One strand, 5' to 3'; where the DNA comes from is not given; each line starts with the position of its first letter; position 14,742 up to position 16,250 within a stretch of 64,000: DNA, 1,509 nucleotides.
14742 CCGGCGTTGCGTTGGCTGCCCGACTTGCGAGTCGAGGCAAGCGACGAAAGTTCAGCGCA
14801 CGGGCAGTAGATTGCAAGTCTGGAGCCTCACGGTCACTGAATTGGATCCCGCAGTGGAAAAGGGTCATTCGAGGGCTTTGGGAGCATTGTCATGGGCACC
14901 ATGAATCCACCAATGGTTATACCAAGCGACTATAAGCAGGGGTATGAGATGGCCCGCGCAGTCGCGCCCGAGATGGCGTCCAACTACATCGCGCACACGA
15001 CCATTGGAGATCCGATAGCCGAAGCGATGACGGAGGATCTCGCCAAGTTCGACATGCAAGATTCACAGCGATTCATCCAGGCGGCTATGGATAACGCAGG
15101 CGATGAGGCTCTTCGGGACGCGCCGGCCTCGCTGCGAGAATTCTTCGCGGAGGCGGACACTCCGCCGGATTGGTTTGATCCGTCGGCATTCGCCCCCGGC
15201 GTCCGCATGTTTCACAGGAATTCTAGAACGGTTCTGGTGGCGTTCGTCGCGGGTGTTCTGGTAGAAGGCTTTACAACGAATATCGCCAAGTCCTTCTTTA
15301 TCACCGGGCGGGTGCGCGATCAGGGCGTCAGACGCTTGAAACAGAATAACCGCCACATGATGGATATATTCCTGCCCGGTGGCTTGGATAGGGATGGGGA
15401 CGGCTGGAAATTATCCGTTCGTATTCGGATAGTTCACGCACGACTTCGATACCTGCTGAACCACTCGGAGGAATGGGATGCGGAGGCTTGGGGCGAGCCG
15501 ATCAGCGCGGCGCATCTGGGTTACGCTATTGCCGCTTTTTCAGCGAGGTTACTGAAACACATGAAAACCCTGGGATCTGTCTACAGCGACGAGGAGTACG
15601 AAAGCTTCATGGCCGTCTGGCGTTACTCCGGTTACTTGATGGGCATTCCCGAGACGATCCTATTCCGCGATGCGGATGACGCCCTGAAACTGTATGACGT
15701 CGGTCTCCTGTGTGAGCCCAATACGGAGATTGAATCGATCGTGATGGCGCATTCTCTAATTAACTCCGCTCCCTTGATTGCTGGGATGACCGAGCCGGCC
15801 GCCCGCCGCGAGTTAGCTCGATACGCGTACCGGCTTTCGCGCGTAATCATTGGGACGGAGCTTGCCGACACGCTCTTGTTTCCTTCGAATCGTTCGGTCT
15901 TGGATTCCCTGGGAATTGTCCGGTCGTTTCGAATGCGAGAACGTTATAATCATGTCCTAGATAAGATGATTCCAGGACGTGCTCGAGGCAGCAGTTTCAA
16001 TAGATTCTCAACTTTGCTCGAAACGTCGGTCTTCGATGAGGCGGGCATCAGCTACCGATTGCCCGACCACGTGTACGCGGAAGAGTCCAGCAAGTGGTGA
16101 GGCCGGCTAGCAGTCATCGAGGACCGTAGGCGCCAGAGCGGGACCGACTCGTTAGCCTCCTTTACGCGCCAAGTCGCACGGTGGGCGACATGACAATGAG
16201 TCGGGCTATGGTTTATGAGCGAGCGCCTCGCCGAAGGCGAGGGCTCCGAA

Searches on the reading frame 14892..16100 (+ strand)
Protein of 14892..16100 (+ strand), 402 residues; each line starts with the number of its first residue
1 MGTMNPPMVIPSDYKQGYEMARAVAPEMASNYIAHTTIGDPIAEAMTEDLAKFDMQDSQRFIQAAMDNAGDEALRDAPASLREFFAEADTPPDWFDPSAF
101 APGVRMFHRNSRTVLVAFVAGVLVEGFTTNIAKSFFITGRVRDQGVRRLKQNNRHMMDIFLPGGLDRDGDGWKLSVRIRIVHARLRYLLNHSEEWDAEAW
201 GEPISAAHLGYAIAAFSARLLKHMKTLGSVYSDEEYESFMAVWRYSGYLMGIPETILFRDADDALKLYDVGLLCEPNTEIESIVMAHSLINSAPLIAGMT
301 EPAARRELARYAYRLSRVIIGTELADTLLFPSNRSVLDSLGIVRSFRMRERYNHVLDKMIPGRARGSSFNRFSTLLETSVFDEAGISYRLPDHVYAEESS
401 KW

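Call 20: search_protein_families(library=pfam, proteins=[window:14892-16100:+], max_evalue=0.01)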
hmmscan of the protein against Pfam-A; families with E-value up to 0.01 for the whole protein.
window:14892-16100:+ (402 aa): 1 family
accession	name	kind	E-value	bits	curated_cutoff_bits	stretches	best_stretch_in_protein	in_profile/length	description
PF09995.15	MPAB_Lcp_cat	-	4.4e-16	60.1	23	1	107-332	3-214/231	ER-bound oxygenase mpaB/B'/Rubber oxygenase, catalytic domain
